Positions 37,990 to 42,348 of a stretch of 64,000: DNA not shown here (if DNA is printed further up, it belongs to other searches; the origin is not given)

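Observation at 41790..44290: Candidate DNA-inversion (phase/antigenic variation) locus: two divergent giant adhesin genes with conserved 5' regions as inverted repeats around a tyrosine recombinase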

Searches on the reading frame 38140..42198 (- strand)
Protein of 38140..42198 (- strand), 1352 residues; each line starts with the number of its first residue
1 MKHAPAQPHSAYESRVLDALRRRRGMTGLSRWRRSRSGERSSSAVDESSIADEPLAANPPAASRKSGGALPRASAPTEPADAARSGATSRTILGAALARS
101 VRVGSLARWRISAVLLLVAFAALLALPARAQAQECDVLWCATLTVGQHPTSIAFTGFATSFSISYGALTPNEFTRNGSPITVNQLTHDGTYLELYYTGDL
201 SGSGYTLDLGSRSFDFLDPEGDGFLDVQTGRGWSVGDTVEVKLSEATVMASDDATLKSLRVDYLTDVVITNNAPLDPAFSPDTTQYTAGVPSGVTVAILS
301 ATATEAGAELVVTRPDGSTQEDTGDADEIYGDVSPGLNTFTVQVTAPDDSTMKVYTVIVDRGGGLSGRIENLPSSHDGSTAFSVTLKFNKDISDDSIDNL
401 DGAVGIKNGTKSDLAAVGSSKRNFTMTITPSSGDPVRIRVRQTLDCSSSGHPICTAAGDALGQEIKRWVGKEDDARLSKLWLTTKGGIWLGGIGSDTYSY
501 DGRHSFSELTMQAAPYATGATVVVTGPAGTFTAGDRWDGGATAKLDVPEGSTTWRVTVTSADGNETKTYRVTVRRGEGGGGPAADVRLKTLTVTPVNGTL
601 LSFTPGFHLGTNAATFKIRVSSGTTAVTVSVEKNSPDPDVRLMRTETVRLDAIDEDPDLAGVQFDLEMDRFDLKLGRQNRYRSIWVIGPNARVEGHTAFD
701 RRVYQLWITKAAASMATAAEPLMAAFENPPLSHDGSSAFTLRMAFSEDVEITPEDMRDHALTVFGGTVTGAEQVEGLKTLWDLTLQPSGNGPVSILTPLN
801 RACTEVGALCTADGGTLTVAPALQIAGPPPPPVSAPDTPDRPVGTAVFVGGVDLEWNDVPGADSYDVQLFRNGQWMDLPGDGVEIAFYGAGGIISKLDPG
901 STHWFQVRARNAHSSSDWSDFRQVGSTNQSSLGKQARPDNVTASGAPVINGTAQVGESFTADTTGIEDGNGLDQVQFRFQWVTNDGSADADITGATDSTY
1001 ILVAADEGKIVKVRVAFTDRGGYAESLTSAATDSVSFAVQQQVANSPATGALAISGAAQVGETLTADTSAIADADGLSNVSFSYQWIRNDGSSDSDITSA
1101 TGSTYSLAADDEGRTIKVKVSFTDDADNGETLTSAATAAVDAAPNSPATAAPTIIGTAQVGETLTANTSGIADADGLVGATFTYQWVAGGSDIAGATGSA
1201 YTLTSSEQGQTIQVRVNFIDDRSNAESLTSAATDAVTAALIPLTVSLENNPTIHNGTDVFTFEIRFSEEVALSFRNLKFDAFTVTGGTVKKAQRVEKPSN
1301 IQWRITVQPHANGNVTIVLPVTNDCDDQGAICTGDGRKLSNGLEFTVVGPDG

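Call 10: search_protein_families(library=pfam, proteins=[window:38140-42198:-], max_evalue=0.01)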
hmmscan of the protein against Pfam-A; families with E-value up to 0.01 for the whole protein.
window:38140-42198:- (1352 aa): 4 families
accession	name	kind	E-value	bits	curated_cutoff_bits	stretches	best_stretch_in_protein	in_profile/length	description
PF12733.13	Cadherin-like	-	5e-16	59.4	24.2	2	264-361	1-88/89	Cadherin-like beta sandwich domain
PF23197.1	IG_AIR9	-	1.2e-06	28.7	27.5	1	1051-1119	4-69/87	AIR9 A9 domain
PF16709.11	SCAB-Ig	-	6.4e-06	26.6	27.6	0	1054-1143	3-86/98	Ig domain of plant-specific actin-binding protein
PF07423.16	DUF1510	-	0.0025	18.4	23.1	0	1068-1098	32-62/93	Domain of unknown function (DUF1510)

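Call 11: search_protein_families(library=ncbifam, proteins=[window:38140-42198:-], max_evalue=0.01)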
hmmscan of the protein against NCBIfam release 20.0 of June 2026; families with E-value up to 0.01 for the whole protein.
window:38140-42198:- (1352 aa): 1 family
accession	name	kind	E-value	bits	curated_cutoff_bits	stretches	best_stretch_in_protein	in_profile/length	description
NF040485.1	ZirU_fam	subfamily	4e-19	69.6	100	2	1027-1216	2-209/210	ZirU family protein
